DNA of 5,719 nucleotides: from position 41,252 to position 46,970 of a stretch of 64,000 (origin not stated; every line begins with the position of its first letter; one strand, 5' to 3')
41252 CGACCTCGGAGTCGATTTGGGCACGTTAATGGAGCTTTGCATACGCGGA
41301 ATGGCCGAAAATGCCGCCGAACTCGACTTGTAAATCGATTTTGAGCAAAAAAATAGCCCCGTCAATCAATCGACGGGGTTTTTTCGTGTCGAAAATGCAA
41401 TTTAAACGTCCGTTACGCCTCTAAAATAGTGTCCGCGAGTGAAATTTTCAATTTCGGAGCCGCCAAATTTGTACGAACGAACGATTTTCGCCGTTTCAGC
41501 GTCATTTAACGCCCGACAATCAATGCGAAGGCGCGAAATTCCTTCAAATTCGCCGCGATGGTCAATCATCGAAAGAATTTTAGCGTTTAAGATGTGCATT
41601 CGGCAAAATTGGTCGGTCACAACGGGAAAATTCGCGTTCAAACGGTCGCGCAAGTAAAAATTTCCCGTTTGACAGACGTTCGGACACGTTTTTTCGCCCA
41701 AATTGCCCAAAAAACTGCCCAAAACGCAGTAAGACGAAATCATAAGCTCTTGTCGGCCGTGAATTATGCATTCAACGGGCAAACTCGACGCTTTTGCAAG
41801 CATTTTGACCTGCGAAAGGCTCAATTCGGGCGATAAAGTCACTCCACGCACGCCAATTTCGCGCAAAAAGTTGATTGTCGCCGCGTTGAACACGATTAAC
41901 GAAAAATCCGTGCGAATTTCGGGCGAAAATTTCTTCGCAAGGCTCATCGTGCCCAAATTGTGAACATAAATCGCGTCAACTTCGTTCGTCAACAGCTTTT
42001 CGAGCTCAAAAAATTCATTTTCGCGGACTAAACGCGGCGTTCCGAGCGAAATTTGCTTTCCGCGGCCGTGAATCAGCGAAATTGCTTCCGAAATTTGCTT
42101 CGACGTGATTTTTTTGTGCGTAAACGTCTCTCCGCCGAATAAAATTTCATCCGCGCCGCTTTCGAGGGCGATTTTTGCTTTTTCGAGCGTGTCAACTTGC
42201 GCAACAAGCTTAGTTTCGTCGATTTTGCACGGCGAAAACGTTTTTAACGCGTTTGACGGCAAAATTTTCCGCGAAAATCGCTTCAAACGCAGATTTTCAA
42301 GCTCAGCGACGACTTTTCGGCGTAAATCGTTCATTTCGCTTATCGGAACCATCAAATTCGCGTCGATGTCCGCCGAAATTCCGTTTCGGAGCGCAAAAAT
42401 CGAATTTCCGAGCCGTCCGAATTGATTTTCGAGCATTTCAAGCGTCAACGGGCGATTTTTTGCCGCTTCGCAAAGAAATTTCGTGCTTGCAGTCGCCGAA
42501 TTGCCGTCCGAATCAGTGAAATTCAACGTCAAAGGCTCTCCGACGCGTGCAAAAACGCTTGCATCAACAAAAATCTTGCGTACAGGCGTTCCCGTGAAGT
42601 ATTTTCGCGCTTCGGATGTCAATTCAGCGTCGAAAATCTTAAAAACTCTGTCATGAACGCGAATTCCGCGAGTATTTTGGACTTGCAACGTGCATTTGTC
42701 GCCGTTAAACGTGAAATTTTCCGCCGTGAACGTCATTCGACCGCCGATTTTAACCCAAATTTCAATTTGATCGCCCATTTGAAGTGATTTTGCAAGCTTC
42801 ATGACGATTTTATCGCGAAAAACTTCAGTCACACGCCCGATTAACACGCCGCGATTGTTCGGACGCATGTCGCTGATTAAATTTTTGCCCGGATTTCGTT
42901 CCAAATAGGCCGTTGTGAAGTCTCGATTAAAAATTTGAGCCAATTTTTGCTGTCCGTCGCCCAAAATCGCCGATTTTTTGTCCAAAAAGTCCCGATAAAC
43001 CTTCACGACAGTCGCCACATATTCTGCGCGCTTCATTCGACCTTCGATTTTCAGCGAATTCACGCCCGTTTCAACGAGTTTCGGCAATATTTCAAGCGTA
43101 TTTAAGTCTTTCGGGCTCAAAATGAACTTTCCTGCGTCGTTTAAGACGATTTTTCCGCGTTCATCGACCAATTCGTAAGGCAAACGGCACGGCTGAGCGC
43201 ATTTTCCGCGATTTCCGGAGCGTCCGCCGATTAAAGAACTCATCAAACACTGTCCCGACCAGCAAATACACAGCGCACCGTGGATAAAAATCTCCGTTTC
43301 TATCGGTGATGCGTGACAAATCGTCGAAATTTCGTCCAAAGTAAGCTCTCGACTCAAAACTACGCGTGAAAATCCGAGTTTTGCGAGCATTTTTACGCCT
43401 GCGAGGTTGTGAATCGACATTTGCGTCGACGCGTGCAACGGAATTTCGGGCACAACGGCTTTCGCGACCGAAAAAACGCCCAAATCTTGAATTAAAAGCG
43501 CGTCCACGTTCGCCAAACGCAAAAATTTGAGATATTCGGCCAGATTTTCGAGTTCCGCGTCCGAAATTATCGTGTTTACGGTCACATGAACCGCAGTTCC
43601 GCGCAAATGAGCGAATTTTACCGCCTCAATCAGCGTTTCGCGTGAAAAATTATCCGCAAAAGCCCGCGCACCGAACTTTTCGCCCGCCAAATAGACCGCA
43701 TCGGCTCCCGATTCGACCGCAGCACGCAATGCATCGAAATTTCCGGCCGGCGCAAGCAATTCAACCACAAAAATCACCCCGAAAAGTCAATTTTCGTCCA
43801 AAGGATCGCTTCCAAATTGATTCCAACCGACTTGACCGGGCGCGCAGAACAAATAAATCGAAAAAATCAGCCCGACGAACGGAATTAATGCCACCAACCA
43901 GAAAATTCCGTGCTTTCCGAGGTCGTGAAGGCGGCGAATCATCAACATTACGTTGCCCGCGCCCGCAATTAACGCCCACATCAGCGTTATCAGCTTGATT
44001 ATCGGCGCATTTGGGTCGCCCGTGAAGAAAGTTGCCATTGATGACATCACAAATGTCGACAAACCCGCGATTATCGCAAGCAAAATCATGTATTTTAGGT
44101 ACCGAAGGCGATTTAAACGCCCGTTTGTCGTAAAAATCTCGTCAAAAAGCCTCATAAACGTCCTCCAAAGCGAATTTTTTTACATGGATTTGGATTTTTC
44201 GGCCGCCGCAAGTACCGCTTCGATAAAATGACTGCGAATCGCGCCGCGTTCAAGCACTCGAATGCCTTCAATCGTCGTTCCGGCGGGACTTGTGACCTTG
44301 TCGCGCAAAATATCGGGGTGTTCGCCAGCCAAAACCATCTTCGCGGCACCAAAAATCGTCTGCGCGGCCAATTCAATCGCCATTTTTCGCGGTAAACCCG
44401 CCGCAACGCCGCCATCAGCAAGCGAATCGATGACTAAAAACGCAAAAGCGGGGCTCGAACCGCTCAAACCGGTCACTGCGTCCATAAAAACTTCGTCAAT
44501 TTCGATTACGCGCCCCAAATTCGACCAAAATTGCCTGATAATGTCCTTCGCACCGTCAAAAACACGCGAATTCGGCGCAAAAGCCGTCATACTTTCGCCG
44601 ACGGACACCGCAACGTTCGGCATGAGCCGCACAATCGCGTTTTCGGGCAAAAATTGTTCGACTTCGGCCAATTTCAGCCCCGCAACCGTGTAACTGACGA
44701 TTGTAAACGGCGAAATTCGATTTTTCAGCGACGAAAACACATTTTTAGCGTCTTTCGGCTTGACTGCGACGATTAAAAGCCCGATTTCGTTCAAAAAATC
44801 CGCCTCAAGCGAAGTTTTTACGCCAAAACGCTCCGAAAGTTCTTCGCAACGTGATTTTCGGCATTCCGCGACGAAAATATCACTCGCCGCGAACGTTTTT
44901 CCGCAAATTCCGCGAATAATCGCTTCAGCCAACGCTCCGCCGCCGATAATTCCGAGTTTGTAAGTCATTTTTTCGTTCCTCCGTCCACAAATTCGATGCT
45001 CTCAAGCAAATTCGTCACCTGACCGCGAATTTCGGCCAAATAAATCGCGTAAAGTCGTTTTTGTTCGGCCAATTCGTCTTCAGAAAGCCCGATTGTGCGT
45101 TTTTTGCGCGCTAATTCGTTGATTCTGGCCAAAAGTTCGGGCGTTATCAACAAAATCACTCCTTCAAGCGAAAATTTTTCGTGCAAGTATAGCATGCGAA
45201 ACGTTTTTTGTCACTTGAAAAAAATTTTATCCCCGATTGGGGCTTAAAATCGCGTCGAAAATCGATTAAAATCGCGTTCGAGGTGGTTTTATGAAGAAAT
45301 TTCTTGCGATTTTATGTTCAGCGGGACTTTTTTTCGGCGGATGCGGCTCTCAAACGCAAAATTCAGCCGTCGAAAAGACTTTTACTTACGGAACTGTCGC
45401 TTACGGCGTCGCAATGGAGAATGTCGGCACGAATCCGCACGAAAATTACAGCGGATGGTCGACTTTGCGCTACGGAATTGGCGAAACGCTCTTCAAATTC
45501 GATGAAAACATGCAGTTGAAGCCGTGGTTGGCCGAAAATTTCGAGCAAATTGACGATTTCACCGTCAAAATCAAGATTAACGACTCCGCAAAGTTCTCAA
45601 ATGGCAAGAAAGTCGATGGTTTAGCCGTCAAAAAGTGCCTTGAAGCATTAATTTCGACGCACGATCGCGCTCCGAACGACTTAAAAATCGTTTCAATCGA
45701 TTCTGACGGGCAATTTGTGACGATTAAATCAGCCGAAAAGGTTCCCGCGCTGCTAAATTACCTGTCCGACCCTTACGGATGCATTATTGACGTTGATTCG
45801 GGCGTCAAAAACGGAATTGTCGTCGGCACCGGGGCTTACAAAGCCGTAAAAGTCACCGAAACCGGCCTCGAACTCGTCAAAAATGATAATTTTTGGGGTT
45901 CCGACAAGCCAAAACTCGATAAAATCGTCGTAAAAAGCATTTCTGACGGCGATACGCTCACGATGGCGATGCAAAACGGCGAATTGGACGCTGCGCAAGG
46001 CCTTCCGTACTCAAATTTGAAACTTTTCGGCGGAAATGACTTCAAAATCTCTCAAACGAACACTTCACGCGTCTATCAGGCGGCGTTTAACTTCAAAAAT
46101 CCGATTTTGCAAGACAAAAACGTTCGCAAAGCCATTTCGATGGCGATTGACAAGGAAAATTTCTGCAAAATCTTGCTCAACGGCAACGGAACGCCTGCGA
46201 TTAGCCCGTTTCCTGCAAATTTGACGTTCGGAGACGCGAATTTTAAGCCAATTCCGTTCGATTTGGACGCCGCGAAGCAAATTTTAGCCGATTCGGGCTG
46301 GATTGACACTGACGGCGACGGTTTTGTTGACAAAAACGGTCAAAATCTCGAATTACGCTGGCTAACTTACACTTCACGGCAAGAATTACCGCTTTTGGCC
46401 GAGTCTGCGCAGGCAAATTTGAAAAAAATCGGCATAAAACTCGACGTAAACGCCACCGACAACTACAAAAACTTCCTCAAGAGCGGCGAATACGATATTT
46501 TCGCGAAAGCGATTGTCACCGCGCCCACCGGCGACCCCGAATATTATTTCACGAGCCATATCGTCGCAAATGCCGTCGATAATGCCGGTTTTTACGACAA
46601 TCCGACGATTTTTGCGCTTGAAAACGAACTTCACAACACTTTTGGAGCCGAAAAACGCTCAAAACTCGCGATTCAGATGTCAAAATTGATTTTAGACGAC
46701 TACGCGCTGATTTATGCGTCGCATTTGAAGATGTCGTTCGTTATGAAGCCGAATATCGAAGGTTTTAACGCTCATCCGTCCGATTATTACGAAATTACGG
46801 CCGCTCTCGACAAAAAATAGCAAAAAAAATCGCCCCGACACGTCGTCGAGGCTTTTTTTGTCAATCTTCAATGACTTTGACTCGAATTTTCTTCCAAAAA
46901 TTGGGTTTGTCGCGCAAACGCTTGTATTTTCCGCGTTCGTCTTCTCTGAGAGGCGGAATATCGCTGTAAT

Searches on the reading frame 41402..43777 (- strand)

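Call 58: search_protein_families(library=pfam, proteins=[window:41402-43777:-], max_evalue=0.001)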
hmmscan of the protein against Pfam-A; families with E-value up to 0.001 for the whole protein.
window:41402-43777:- (791 aa): 2 families
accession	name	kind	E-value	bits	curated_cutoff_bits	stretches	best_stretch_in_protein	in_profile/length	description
PF01136.24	Peptidase_U32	-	1.7e-107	358.5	22.4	2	76-297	1-232/233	Peptidase family U32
PF12392.13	DUF3656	-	1.2e-25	90.7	22.1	1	378-498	1-109/109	Collagenase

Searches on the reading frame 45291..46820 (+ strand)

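Call 58: search_protein_families(library=pfam, proteins=[window:45291-46820:+], max_evalue=0.001)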
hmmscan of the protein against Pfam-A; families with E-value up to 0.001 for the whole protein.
window:45291-46820:+ (509 aa): 1 family
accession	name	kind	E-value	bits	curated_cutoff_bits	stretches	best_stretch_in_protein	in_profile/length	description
PF00496.27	SBP_bac_5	-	7.7e-67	226.4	32.4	1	76-421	2-358/368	Bacterial extracellular solute-binding proteins, family 5 Middle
